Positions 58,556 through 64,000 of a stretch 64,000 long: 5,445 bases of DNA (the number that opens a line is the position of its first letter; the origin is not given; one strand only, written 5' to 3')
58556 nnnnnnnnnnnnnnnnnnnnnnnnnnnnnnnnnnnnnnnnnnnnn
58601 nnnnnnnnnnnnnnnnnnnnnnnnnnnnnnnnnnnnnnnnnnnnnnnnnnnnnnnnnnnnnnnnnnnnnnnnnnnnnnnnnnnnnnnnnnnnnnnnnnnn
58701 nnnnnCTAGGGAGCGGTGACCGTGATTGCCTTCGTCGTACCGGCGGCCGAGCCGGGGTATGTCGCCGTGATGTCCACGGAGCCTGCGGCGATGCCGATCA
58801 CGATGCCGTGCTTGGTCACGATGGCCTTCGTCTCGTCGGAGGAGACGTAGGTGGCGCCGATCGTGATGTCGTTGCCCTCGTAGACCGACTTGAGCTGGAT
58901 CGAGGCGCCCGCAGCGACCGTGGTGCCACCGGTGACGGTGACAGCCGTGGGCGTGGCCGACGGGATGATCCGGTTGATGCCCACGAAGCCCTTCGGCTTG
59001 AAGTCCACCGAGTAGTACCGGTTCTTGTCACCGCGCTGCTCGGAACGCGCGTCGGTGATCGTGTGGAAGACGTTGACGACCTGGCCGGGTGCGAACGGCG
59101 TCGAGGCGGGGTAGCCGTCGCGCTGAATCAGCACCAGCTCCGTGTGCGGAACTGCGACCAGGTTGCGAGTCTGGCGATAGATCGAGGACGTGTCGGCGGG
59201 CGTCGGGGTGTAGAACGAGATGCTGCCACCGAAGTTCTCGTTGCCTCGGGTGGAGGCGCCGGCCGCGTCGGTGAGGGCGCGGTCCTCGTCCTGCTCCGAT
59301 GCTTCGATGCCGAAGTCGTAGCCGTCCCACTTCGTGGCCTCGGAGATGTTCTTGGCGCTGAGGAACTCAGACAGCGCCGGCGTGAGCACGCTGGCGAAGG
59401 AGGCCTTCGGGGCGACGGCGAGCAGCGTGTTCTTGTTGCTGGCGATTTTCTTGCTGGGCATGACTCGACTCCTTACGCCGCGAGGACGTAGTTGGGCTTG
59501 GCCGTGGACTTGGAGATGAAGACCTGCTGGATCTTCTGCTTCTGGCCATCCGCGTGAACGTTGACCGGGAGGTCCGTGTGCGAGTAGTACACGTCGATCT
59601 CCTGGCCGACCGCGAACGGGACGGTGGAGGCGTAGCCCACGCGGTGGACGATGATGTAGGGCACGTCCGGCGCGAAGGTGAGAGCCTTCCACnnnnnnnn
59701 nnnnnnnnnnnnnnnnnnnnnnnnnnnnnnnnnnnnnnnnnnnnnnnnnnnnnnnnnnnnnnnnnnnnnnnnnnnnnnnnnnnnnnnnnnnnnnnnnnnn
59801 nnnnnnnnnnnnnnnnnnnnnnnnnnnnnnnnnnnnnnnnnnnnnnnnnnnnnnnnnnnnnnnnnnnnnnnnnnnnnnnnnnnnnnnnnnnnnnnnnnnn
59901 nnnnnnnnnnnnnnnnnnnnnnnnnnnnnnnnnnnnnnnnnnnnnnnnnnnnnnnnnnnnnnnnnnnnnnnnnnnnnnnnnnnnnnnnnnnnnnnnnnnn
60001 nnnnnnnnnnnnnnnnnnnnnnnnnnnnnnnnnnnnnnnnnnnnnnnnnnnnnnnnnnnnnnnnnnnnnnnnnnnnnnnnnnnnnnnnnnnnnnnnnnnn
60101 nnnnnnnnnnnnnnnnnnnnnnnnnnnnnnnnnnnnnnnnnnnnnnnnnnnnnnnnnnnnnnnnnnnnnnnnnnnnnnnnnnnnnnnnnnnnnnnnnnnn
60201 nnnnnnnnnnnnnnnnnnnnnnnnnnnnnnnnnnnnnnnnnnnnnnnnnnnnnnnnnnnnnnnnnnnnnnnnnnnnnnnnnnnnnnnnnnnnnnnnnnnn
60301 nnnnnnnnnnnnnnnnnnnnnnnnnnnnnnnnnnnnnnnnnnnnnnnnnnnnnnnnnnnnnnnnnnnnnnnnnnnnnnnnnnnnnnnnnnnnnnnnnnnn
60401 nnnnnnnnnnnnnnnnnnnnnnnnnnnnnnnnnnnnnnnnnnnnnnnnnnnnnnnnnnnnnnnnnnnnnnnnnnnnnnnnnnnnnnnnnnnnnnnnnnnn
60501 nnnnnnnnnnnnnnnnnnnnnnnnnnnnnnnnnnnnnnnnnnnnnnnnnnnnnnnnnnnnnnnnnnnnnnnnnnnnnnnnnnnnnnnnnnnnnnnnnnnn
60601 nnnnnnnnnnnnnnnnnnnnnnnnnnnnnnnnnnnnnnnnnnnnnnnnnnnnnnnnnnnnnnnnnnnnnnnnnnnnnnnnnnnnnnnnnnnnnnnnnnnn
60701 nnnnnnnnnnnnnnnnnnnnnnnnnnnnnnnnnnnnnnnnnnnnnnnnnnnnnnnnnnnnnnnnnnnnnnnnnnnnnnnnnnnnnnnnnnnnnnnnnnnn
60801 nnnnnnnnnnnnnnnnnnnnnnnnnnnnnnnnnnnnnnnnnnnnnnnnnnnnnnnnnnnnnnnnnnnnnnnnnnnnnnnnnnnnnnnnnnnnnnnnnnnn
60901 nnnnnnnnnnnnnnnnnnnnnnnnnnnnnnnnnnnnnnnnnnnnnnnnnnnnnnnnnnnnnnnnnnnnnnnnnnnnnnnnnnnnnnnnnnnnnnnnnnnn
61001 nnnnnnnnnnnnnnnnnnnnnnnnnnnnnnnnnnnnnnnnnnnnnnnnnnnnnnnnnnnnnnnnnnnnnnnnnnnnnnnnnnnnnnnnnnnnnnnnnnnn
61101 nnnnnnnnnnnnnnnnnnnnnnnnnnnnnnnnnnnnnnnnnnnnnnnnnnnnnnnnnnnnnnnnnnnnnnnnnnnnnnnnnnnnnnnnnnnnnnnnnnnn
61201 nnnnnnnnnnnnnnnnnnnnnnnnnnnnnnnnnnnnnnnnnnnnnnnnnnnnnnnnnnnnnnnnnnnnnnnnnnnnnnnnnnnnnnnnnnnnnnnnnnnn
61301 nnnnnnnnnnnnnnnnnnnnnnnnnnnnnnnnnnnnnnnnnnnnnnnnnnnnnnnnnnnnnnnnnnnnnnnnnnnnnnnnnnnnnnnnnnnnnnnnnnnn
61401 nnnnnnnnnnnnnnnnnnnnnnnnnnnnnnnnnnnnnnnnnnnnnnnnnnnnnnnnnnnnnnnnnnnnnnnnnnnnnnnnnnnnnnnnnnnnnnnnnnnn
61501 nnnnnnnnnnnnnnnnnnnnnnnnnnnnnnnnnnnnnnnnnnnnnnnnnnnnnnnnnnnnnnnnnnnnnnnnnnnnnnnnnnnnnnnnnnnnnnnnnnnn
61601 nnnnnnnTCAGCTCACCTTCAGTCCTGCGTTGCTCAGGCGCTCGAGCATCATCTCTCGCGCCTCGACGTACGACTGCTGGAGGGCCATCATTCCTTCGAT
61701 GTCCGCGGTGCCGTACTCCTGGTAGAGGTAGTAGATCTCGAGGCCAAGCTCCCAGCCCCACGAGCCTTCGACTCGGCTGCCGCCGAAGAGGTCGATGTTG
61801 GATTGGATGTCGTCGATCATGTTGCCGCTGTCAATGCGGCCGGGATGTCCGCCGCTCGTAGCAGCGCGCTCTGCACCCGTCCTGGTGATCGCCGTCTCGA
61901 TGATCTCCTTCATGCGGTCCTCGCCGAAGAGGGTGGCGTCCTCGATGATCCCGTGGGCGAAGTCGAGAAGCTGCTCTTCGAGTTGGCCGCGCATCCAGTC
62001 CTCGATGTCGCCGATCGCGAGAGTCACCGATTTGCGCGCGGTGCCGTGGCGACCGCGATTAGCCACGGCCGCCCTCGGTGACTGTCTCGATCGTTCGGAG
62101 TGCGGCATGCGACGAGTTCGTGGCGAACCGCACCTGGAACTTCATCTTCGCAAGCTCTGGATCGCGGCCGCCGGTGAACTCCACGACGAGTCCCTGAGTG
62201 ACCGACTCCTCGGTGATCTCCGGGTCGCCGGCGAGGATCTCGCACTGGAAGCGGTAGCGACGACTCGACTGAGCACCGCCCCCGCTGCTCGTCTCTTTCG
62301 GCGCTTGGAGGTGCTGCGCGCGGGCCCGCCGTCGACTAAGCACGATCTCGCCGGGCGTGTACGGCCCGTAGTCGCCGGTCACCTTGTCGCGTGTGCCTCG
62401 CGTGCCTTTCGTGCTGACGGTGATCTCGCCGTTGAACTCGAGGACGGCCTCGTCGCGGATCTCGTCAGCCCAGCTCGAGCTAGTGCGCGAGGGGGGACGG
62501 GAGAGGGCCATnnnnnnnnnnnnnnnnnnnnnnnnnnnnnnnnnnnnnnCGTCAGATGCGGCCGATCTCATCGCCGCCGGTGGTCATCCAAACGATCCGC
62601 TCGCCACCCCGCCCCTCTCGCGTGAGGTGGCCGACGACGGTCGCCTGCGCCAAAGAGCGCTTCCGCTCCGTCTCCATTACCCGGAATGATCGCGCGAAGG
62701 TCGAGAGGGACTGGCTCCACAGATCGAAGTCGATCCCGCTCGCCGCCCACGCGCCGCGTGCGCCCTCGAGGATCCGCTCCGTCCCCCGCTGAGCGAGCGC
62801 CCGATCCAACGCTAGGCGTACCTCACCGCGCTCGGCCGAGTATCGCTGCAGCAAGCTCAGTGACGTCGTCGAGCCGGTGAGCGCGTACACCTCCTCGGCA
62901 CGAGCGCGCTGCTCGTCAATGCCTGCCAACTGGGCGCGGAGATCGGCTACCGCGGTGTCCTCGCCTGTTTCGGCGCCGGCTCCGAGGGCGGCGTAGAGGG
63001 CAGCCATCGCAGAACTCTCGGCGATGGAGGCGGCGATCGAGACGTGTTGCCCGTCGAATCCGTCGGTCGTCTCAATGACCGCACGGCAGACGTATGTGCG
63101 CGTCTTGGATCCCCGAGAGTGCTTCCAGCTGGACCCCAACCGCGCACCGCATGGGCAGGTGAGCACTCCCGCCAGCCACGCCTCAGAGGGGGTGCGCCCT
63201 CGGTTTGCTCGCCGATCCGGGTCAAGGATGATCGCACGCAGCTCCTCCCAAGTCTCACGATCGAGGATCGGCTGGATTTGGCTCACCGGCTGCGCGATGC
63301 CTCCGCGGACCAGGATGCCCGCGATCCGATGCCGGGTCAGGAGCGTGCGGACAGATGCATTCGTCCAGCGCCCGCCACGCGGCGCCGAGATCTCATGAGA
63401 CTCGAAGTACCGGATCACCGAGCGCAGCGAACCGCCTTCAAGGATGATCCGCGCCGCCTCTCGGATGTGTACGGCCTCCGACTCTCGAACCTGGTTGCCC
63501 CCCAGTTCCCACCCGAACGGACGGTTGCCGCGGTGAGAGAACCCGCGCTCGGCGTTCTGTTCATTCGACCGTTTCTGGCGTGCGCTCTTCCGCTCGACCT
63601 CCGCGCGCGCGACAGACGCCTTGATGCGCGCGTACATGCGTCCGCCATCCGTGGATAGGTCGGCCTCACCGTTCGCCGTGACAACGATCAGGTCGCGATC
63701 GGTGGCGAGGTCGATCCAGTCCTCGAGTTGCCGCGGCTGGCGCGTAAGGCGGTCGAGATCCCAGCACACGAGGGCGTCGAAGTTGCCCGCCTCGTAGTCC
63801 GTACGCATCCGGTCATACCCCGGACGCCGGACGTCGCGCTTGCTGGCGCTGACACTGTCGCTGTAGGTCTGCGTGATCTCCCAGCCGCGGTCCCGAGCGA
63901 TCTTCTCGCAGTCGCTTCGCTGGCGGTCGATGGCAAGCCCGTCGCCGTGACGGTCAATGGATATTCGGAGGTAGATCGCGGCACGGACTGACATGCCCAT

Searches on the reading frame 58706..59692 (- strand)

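Call 50: search_protein_families(library=phrogs, max_evalue=0.001, proteins=[window:58706-59692:-])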
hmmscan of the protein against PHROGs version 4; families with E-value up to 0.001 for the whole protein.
window:58706-59692:- (328 aa): 5 families
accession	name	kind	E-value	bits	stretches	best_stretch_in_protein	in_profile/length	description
phrog_2491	-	tail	2.8e-28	99.8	1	85-235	10-160/171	major tail protein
phrog_215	-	head and packaging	2.2e-08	34.6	1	248-328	223-306/491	structural protein with Ig domain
phrog_1280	-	other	8.1e-05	23.3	1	222-327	137-246/248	Ig domain containing protein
phrog_290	-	tail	0.00015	22.2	0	238-326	323-410/411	minor tail protein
phrog_476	-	tail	0.0007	20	0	246-327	235-294/296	major tail protein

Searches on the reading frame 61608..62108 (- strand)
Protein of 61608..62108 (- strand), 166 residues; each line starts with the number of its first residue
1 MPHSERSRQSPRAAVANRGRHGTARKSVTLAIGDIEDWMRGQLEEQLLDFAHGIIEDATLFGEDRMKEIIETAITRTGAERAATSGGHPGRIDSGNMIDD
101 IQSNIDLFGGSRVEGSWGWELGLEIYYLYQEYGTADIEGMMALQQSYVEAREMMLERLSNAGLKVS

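Call 50: search_protein_families(library=phrogs, max_evalue=0.001, proteins=[window:61608-62108:-])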
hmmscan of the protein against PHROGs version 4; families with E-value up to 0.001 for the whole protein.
window:61608-62108:- (166 aa): 1 family
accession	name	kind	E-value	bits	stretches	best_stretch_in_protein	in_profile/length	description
phrog_16765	-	unknown function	6.8e-13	49.8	1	36-158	15-134/141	-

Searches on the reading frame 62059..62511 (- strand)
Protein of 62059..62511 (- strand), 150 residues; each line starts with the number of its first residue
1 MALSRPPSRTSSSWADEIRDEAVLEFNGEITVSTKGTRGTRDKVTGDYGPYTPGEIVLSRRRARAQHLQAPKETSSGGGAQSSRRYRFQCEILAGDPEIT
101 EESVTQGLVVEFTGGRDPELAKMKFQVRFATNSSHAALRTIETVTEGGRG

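Call 50: search_protein_families(library=phrogs, max_evalue=0.001, proteins=[window:62059-62511:-])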
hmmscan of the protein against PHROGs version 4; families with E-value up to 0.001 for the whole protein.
window:62059-62511:- (150 aa): 0 families

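Call 54: find_encoding_contigs(protein=window:62059-62511:-, flank=10000, max_places=3)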
Protein window:62059-62511:- (150 aa): 1 contig read that carries it; 1 place shown.
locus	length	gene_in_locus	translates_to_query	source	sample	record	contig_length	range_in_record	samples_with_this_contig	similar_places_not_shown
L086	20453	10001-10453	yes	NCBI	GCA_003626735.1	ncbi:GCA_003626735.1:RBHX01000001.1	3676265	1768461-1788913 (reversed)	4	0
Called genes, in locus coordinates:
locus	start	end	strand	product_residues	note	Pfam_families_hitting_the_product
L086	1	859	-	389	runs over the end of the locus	PF00149:Metallophos, PF12320:SbcD_C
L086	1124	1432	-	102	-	PF14542:Acetyltransf_CG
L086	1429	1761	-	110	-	-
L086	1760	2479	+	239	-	PF00486:Trans_reg_C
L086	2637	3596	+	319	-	-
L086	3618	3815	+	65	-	-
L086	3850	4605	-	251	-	PF00005:ABC_tran, PF02463:SMC_N, PF13304:AAA_21 (faint)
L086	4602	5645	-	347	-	PF01032:FecCD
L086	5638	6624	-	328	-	PF01032:FecCD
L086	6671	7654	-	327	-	PF01497:Peripla_BP_2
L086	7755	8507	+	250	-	PF08021:FAD_binding_9, PF04954:SIP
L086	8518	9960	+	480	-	PF00239:Resolvase, PF07508:Recombinase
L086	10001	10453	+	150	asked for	PF19586:DUF6093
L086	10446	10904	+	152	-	-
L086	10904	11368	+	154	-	-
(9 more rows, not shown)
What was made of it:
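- On Integrated temperate phage (prophage): Host siderophore and ABC-transporter genes lie on the right (call 54).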

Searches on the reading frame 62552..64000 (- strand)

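Call 50: search_protein_families(library=phrogs, max_evalue=0.001, proteins=[window:62552-64000:-])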
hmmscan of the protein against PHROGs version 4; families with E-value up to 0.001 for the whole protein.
window:62552-64000:- (482 aa): 2 families
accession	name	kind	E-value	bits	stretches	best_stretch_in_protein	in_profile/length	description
phrog_95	-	integration and excision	3.8e-82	277.9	1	2-469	85-571/651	integrase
phrog_125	-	DNA, RNA and nucleotide metabolism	2.8e-22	80.5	1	3-218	18-197/254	DNA invertase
